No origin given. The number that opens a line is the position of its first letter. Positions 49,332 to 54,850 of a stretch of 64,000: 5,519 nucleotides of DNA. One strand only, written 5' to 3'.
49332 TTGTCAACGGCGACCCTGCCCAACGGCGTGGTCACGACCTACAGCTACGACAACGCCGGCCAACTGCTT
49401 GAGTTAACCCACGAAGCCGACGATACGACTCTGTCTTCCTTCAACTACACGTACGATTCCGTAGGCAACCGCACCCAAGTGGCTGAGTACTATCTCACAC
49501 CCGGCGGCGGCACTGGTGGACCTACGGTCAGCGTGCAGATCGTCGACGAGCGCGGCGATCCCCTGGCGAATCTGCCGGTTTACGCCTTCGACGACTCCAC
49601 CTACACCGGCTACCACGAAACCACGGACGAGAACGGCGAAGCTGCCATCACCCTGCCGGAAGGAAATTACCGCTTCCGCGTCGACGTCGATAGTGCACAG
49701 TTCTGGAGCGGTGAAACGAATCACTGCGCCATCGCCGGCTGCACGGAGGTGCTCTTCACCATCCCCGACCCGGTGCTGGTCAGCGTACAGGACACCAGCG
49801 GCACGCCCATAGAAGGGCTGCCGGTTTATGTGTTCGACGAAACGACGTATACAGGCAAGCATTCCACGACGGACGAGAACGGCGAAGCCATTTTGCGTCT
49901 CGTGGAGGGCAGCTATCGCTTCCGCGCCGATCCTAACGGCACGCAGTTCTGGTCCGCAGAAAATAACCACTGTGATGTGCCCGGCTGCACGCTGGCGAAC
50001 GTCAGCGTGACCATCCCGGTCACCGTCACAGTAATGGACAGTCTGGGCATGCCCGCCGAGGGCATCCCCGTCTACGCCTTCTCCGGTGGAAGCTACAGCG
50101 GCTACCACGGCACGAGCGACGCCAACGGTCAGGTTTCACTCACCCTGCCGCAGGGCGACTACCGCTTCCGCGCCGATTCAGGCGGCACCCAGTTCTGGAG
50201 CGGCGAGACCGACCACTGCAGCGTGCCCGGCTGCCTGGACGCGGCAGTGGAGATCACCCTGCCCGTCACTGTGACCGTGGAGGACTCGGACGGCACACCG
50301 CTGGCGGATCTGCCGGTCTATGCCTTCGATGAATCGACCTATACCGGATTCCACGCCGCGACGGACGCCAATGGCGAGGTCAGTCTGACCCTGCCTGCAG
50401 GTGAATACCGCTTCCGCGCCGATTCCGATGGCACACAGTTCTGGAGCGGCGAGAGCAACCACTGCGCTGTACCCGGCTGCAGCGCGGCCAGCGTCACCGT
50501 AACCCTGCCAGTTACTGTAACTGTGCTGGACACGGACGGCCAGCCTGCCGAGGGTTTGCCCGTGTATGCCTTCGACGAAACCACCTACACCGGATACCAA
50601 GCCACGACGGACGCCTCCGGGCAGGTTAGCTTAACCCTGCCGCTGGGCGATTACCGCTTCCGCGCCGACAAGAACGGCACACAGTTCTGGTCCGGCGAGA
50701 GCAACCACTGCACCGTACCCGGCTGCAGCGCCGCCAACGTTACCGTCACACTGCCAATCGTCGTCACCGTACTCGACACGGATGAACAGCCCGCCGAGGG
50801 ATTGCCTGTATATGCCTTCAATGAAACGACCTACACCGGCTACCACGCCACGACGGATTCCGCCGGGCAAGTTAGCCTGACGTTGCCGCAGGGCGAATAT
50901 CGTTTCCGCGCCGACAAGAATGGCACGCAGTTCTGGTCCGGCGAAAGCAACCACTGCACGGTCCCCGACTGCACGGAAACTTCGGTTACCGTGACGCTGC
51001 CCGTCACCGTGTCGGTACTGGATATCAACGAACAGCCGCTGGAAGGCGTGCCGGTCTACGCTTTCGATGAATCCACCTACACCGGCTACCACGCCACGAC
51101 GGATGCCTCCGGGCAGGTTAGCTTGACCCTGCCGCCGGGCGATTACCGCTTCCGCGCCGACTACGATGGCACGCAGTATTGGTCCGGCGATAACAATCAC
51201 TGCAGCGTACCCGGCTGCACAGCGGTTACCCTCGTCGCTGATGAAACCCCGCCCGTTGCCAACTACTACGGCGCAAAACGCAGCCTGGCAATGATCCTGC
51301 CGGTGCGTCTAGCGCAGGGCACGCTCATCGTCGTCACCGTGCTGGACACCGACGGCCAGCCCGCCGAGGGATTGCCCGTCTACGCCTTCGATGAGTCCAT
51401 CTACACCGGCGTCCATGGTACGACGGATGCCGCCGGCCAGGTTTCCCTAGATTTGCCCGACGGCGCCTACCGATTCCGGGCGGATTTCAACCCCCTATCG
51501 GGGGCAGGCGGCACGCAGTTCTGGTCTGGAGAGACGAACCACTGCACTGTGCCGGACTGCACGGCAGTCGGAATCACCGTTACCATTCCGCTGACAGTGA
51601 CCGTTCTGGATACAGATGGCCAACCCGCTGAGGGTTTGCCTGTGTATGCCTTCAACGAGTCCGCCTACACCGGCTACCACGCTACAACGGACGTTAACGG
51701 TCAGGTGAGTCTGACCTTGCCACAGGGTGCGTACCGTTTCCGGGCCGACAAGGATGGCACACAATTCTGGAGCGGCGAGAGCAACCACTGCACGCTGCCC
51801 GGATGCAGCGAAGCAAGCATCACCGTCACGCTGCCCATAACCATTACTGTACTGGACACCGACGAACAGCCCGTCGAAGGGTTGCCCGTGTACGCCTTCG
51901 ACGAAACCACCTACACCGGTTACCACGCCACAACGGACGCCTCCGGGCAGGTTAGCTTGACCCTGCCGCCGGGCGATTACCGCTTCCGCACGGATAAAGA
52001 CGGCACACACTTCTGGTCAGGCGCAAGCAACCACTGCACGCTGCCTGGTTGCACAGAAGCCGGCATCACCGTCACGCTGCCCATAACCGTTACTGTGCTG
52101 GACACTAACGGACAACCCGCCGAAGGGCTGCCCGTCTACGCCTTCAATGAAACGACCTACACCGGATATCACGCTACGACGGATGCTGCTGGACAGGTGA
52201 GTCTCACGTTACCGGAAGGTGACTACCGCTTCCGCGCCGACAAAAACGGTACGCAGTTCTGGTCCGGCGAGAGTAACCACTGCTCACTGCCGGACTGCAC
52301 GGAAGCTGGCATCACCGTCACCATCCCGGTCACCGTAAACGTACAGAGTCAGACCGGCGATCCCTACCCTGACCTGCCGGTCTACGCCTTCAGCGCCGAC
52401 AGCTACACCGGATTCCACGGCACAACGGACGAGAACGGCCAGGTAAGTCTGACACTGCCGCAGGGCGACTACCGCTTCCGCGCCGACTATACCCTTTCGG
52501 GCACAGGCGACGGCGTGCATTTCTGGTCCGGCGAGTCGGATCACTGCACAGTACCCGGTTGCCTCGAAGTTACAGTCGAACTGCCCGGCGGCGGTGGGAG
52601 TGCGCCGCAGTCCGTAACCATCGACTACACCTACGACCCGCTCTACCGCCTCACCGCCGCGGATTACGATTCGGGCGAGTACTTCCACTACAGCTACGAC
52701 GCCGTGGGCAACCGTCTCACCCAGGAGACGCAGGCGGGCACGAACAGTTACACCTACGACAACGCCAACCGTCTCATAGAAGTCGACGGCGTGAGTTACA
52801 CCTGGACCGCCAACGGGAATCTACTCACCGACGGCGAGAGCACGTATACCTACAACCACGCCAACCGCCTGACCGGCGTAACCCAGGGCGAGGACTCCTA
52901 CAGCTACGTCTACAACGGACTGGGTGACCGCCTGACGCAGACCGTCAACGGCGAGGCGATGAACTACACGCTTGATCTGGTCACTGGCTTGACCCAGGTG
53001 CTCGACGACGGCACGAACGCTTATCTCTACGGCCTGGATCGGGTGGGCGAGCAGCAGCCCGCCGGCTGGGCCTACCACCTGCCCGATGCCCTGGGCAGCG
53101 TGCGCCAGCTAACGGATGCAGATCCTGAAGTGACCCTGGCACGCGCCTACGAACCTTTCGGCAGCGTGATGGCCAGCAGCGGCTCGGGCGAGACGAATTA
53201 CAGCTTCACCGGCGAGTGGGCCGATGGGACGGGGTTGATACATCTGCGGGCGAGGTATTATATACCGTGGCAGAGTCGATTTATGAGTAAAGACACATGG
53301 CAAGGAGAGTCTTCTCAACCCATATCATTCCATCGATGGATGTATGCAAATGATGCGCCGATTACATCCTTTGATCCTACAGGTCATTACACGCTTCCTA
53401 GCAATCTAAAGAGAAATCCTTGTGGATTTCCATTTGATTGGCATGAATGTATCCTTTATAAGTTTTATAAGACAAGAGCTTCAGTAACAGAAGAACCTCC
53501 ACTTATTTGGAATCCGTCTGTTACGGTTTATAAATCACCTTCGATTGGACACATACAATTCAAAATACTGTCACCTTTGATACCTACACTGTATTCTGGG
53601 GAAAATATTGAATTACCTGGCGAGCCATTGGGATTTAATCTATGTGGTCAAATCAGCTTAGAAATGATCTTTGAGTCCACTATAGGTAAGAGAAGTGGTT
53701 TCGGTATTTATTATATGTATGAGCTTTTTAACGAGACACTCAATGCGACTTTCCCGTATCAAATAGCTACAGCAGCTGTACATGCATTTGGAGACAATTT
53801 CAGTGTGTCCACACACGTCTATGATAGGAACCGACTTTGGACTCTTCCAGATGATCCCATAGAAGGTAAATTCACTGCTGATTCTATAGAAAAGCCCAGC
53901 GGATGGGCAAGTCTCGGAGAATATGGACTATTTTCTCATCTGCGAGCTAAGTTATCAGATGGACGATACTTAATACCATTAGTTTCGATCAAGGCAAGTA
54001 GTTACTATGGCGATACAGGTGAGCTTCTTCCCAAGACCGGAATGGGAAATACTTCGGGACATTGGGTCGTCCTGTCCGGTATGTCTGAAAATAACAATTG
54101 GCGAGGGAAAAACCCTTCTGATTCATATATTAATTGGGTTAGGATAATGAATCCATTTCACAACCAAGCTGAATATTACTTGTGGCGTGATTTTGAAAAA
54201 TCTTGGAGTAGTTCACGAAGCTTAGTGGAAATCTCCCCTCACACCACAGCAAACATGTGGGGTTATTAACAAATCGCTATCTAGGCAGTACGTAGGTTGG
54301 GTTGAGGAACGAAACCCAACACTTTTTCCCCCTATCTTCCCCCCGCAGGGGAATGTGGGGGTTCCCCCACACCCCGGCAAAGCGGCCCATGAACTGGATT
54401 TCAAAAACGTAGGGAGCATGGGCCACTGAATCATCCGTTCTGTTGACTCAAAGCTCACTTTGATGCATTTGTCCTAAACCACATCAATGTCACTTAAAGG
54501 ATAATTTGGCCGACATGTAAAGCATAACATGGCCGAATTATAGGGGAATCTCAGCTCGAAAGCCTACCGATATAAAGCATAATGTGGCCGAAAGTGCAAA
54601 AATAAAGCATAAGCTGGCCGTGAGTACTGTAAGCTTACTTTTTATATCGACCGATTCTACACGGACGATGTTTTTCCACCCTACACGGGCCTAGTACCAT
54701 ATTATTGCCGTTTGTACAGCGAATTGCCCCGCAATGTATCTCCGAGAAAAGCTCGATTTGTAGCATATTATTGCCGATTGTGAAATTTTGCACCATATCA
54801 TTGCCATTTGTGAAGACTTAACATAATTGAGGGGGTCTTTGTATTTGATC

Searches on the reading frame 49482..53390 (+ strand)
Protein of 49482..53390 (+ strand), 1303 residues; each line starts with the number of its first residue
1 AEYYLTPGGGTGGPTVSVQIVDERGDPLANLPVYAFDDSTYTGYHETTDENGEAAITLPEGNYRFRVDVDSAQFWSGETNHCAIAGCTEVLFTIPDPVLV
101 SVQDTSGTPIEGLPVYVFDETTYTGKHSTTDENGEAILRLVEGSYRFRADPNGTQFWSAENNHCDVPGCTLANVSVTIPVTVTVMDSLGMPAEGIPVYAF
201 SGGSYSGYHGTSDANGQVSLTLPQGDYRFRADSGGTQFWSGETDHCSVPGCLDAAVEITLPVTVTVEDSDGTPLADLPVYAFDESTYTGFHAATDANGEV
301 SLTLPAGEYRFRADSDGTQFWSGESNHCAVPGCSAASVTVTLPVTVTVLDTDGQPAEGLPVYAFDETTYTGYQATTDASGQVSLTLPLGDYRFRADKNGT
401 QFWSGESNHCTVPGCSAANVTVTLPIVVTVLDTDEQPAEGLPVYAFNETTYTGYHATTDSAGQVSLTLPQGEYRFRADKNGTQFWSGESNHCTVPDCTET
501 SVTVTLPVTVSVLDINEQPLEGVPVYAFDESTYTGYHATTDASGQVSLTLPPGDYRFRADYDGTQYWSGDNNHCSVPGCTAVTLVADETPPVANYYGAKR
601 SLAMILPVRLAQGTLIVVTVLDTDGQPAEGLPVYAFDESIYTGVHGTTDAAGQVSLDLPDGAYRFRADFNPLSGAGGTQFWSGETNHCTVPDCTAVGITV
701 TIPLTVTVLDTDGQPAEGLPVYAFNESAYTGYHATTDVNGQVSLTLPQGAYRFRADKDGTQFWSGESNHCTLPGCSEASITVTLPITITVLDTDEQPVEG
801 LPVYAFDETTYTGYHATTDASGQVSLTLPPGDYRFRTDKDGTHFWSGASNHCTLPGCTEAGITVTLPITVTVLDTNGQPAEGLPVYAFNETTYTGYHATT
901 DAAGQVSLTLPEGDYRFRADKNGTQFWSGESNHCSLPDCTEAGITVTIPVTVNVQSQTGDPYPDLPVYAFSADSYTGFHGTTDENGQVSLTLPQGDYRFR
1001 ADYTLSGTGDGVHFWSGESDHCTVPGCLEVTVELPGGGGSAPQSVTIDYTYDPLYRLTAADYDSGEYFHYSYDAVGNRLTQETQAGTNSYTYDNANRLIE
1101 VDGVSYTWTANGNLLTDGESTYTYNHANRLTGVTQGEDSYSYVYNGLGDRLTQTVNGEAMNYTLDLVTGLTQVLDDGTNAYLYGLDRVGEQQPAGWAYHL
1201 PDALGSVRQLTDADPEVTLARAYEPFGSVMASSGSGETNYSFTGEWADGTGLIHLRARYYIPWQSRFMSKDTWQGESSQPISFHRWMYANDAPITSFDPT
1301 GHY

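Call 81: search_protein_families(library=pfam, proteins=[window:49482-53390:+], max_evalue=0.001)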
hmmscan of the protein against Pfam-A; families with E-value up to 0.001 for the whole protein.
window:49482-53390:+ (1303 aa): 17 families
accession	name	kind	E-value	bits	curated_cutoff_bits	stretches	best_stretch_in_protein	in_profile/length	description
PF13620.12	CarboxypepD_reg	-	5.4e-104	341.2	32.3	12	508-568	2-63/82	Carboxypeptidase regulatory-like domain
PF02369.22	Big_1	-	1.4e-57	192.2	34.9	4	867-910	20-66/93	Bacterial Ig-like domain (group 1)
PF17789.7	MG4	-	2.6e-47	159.4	24.7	0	344-386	18-60/95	Macroglobulin domain MG4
PF10670.15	DUF4198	-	6.5e-36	124.8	34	0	703-755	148-205/209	Domain of unknown function (DUF4198)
PF11974.14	bMG3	-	4e-25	88.2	34.9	0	339-387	12-59/103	Bacterial alpha-2-macroglobulin MG3 domain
PF16405.10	DUF5013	-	2.6e-22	80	28.5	0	55-85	68-98/149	Domain of unknown function (DUF5013)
PF17802.7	SpaA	-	8.4e-18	64.8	23.1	0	513-557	8-56/91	Prealbumin-like fold domain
PF05688.17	BIg21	-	6e-12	46.5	27.4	0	975-994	59-78/109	Bacterial Immunoglobulin-like 21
PF07576.18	BRAP2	-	5.8e-09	36.5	22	0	145-166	62-83/99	BRCA1-associated protein 2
PF08329.16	ChitinaseA_N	-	4.3e-07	30.1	21.2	0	685-718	84-117/133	Chitinase A, N-terminal domain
PF19419.5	DUF5983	-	5.2e-05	23.9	27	0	790-805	74-89/90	Family of unknown function (DUF5983) C-terminal domain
PF24107.1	DUF7382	-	8.8e-05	22.7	27.4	0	704-744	22-64/65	Domain of unknown function (DUF7382)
PF19813.4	DUF6296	-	0.00015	22.1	27.2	0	426-445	22-41/78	Family of unknown function (DUF6296)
PF04254.18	DUF432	-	0.0003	21.5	21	0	775-814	25-64/123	Protein of unknown function (DUF432)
PF05593.20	RHS_repeat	-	0.00068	20.4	22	1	1072-1101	1-31/38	RHS Repeat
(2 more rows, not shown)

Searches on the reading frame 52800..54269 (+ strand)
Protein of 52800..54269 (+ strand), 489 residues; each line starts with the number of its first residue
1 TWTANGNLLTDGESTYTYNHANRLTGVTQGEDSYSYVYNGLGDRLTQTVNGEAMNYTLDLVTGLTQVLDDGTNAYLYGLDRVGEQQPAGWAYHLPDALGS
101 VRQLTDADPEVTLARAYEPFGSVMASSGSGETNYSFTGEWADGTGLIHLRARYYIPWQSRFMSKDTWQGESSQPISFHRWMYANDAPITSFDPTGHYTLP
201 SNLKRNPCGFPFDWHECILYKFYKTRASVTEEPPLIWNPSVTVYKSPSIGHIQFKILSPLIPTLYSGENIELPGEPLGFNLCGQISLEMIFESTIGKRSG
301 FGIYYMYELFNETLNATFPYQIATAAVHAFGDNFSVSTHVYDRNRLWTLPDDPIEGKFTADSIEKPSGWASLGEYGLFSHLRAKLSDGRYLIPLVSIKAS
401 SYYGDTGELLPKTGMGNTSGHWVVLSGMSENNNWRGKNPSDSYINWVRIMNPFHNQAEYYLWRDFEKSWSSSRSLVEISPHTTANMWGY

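Call 4: search_protein_families(library=pfam, proteins=[window:52800-54269:+], max_evalue=0.01)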
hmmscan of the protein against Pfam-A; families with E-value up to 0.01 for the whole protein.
window:52800-54269:+ (489 aa): 0 families

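Call 25: search_protein_families(library=ncbifam, proteins=[window:52800-54269:+], max_evalue=0.01)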
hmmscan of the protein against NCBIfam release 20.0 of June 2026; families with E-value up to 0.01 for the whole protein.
window:52800-54269:+ (489 aa): 1 family
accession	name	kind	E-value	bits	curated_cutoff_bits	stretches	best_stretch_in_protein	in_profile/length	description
TIGR03696.1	Rhs_assc_core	domain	7.3e-17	61.7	32.5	1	117-196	1-76/76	RHS repeat-associated core domain-containing protein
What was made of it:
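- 39792..54269 (+): Main rhs gene (4825 aa), listed for reference. Its core end is 53256-53387 and its tip is 53388-54269. TIGR03696 scores 61.7 bits (call 25).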

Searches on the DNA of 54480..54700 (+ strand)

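Call 84: search_dna_similar(query=window:54480-54700:+, collection=plasmids, mode=distant, max_evalue=0.001, max_rows=10)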
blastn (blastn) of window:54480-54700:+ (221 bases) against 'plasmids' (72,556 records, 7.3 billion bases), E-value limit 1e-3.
Records with a match: 2; places in all: 2; records where one place covers at least 80% of the query: 0.
Best place of each record, by identity: 80-90% 2.
By first word of the organism name: Nostoc 2.
By predicted mobility (MOB-suite, as given by PLSDB): non-mobilizable 2.
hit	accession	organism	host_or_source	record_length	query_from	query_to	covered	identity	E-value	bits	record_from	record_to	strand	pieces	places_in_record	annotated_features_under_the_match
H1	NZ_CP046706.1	Nostoc sp. ATCC 53789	-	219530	8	56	22%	85.7%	1e-4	55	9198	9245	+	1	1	none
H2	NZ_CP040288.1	Nostoc sp. C057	Phaeoceros,pure culture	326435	9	56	22%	85.4%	4e-4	53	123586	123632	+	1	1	none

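Call 85: get_annotated_region(hit=H1, flank=8000)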
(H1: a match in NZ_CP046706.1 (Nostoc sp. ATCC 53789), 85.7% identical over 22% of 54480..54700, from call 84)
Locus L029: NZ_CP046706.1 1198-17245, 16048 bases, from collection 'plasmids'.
description: Nostoc sp. ATCC 53789 plasmid pNsp_c, complete sequence
organism: Nostoc sp. ATCC 53789 (NCBI taxid 76335)
taxonomy: Bacteria; Cyanobacteriota; Cyanophyceae; Nostocales; Nostocaceae; Nostoc; Nostoc sp. ATCC 53789
host: -; source: -; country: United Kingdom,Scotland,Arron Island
typing (MOB-suite, as given by PLSDB): non-mobilizable; replicon rep_cluster_317; mating-pair formation MPF_T
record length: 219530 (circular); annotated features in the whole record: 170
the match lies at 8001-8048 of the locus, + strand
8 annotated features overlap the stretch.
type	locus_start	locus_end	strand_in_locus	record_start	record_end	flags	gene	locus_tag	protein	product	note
CDS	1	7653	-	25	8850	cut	-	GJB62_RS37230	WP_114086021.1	type I polyketide synthase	-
CDS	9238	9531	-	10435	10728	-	-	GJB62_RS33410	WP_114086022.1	hypothetical protein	-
CDS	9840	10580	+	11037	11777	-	rpaB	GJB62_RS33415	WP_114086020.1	response regulator transcription factor RpaB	GO:0000160 - phosphorelay signal transduction system [Evidence IEA]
CDS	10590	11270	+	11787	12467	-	-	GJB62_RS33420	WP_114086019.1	SDR family NAD(P)-dependent oxidoreductase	-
CDS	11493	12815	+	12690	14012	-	-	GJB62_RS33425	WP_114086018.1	glycosyltransferase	-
CDS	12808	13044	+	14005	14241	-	-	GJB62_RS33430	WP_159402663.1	hypothetical protein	-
CDS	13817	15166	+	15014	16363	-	-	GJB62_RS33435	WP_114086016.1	AAA family ATPase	-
CDS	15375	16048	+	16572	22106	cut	-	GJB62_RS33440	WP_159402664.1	ribosome assembly protein 4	-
